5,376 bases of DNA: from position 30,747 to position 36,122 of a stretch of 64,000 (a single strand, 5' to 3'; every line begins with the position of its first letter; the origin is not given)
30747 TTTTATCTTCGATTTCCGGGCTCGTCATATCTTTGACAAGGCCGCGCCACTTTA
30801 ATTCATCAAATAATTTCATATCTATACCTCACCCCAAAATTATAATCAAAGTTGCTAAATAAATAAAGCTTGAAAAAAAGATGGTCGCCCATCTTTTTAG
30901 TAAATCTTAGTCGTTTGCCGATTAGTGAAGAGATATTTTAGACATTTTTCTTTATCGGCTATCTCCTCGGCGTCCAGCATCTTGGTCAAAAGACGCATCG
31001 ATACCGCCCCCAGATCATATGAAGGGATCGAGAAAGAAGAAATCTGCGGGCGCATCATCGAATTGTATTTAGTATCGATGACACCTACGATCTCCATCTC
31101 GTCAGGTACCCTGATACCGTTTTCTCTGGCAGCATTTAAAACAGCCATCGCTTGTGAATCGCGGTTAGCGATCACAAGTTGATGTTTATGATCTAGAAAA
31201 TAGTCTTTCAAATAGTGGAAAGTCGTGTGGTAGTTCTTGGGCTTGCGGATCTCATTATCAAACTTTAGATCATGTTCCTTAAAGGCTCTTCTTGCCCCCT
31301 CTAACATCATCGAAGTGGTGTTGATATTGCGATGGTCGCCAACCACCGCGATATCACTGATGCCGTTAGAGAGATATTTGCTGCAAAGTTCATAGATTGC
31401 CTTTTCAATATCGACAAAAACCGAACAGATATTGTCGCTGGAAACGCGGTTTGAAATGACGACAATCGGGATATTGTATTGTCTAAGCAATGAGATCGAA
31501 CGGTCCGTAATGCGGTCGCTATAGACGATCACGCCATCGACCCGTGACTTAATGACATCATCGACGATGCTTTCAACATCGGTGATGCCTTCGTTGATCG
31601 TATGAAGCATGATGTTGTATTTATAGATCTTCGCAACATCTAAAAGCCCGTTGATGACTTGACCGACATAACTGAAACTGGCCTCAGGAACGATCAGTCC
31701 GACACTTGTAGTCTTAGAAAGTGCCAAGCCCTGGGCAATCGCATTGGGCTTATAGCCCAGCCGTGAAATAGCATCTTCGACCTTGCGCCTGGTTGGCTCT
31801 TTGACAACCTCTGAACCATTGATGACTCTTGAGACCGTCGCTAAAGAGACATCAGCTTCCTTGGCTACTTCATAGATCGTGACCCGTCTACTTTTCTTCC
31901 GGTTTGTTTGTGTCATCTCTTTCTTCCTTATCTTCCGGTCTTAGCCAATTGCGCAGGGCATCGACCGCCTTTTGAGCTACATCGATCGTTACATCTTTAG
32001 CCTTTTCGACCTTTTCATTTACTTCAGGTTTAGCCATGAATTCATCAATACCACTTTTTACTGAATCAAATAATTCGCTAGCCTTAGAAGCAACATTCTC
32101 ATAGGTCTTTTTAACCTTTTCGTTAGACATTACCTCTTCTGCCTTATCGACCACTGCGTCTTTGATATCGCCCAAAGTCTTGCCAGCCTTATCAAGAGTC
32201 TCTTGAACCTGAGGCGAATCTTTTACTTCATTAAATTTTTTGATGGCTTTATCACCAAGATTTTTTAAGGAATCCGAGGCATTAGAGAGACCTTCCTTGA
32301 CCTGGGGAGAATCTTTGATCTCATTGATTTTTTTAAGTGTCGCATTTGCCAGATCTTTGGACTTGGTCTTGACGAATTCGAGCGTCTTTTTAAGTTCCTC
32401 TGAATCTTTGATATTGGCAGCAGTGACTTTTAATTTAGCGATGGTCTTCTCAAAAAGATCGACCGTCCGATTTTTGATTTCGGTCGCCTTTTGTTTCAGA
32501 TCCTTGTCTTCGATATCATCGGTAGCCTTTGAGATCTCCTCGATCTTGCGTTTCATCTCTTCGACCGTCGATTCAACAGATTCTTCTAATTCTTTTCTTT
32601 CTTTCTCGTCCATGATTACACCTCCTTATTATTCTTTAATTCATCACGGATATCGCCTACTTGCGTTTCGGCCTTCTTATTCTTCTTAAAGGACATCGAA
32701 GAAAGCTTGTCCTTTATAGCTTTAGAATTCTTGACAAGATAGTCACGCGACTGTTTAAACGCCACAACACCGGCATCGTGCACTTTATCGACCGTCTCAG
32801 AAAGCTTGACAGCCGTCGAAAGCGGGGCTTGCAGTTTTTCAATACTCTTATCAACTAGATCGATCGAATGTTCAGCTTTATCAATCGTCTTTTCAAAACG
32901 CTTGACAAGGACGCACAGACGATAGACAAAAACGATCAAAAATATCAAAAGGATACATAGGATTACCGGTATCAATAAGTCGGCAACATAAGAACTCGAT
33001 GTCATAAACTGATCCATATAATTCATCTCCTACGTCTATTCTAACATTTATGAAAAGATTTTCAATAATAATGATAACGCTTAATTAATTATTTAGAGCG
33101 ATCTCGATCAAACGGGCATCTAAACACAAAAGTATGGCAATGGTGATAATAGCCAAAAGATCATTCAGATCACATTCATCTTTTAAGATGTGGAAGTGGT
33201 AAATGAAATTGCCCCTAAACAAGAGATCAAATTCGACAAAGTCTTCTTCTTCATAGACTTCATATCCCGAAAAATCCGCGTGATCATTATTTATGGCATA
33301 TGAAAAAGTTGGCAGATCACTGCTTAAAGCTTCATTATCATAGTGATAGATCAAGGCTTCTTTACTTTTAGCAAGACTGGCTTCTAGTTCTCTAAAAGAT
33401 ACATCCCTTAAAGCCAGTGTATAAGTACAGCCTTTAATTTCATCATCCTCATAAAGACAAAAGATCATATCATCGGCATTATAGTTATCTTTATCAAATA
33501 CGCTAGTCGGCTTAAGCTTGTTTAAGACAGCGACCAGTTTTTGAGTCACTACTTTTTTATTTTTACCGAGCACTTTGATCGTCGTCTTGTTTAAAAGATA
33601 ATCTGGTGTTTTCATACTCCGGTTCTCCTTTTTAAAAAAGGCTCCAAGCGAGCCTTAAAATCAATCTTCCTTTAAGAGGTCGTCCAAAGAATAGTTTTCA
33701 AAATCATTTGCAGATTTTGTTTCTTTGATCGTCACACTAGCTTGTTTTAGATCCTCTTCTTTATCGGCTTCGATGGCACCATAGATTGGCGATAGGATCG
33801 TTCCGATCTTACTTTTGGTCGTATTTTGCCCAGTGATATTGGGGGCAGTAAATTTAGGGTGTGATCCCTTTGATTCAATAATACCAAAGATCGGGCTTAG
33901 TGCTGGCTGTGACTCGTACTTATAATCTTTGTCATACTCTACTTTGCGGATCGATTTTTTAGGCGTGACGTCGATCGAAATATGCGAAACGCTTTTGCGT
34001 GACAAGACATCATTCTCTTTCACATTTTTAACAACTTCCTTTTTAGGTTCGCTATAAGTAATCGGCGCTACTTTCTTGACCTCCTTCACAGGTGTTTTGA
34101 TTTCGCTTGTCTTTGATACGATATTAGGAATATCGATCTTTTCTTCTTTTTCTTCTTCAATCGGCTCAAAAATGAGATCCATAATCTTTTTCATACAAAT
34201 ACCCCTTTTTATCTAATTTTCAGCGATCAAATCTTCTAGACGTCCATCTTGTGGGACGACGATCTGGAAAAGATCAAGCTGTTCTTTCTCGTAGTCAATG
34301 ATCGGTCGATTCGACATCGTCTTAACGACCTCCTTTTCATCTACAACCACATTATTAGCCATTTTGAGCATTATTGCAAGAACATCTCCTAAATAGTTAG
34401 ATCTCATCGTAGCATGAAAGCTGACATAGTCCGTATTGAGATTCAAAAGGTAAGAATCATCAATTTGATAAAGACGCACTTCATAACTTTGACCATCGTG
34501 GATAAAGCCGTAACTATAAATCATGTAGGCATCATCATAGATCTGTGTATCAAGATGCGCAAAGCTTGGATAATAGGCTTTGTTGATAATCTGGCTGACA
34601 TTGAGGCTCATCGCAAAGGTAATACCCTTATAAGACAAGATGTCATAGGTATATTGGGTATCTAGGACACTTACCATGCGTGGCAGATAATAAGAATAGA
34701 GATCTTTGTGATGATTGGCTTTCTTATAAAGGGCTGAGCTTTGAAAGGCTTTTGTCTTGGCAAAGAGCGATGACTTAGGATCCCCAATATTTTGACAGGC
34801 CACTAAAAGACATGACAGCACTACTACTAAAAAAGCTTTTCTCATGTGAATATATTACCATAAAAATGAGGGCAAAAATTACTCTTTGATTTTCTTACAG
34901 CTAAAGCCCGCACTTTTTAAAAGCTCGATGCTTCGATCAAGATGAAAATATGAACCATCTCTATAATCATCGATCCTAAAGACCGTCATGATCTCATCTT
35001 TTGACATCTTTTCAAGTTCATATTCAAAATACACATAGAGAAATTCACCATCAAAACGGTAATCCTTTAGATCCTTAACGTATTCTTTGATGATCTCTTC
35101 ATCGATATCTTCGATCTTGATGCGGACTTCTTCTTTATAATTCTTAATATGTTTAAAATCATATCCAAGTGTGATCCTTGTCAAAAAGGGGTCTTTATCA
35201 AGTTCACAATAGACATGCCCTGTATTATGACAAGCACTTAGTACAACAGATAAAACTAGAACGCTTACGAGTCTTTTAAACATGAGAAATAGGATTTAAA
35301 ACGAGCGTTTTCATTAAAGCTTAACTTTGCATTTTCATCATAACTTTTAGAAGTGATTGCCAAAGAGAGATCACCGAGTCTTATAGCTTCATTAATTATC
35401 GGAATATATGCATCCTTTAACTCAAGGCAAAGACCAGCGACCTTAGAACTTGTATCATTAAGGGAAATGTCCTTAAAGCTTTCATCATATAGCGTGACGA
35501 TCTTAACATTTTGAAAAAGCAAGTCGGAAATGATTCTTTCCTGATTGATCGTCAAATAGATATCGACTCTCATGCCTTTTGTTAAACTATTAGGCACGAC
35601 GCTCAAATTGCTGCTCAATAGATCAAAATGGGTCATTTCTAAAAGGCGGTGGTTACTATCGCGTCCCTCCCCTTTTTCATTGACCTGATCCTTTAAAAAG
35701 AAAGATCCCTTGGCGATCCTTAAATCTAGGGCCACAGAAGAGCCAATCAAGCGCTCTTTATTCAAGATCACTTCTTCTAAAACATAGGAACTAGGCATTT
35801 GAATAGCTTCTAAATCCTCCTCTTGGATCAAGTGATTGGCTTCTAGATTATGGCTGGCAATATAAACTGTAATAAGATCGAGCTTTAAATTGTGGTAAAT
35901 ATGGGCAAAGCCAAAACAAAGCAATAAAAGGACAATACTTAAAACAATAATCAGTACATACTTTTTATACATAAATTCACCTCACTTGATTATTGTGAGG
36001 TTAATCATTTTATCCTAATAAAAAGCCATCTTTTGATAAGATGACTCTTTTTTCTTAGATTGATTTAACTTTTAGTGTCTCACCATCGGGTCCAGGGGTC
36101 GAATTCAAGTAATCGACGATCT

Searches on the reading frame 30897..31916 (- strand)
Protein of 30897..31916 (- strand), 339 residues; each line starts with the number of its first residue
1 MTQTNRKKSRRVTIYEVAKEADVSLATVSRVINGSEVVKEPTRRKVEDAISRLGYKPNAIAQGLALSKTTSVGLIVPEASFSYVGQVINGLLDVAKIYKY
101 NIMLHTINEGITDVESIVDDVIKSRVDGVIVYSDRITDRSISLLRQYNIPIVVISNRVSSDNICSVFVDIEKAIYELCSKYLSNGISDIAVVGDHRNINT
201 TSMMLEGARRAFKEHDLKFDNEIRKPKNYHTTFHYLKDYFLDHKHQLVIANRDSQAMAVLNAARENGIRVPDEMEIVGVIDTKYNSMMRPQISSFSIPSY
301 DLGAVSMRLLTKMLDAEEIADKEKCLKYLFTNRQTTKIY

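Call 24: search_protein_families(library=pfam, proteins=[window:30897-31916:-], max_evalue=0.001)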
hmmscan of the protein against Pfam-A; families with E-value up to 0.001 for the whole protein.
window:30897-31916:- (339 aa): 4 families
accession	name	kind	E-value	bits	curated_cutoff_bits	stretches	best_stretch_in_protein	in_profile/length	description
PF13377.12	Peripla_BP_3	-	7e-22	78.7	26.5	1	182-336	5-167/167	Periplasmic binding protein-like domain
PF00356.27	LacI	-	7.7e-18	64.5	27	1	13-58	1-46/46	Bacterial regulatory proteins, lacI family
PF00532.27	Peripla_BP_1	-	2.7e-14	53.8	22.2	1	70-277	2-216/281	Periplasmic binding proteins and sugar binding domain of LacI family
PF13407.12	Peripla_BP_4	-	2.1e-07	31.2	35.1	1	72-317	1-257/258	Periplasmic binding protein domain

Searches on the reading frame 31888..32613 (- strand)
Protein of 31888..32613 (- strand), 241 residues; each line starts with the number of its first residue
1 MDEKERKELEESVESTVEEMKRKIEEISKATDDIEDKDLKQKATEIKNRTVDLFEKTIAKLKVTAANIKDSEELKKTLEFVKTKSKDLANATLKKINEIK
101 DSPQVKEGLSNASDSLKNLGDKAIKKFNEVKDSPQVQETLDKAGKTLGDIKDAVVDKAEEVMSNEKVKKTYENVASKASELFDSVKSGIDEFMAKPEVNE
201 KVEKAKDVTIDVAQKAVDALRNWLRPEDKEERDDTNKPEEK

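Call 24: search_protein_families(library=pfam, proteins=[window:31888-32613:-], max_evalue=0.001)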
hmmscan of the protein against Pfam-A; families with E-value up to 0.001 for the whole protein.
window:31888-32613:- (241 aa): 0 families

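Call 77: search_protein_families(library=ncbifam, proteins=[window:31888-32613:-], max_evalue=0.01)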
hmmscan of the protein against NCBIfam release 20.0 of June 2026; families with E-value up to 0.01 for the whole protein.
window:31888-32613:- (241 aa): 2 families
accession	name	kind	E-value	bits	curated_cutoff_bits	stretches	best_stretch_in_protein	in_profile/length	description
TIGR04527.1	mycoplas_twoTM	subfamily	0.00075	19.3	125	0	8-142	44-185/248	MG_279/MG_280 family protein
NF005687.0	PRK07487.1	subfamily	0.0043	15.9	428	1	83-181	254-347/468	amidase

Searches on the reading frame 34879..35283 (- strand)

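Call 24: search_protein_families(library=pfam, proteins=[window:34879-35283:-], max_evalue=0.001)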
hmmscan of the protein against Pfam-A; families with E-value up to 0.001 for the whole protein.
window:34879-35283:- (134 aa): 0 families

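Call 77: search_protein_families(library=ncbifam, proteins=[window:34879-35283:-], max_evalue=0.01)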
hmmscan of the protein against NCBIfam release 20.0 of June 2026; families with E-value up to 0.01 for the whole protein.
window:34879-35283:- (134 aa): 1 family
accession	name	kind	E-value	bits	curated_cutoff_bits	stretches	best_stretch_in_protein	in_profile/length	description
NF007487.1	PRK10081.1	equivalog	0.0095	15.6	94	0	5-21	9-25/48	lipoprotein toxin entericidin B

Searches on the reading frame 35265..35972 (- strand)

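Call 24: search_protein_families(library=pfam, proteins=[window:35265-35972:-], max_evalue=0.001)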
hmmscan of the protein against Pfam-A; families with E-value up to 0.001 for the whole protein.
window:35265-35972:- (235 aa): 1 family
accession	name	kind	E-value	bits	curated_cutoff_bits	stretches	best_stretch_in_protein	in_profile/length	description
PF08666.17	SAF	-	0.00095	20.1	21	0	35-85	2-52/63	SAF domain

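Call 77: search_protein_families(library=ncbifam, proteins=[window:35265-35972:-], max_evalue=0.01)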
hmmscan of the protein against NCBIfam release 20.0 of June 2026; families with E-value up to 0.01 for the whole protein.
window:35265-35972:- (235 aa): 2 families
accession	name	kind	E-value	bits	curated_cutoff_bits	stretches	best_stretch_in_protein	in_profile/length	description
TIGR03177.1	pilus_cpaB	equivalog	1.1e-08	34.6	71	1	33-215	36-223/262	Flp pilus assembly protein CpaB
TIGR03170.1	flgA_cterm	equivalog_domain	0.0052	16.8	54.65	1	35-96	14-73/137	flagellar basal body P-ring formation chaperone FlgA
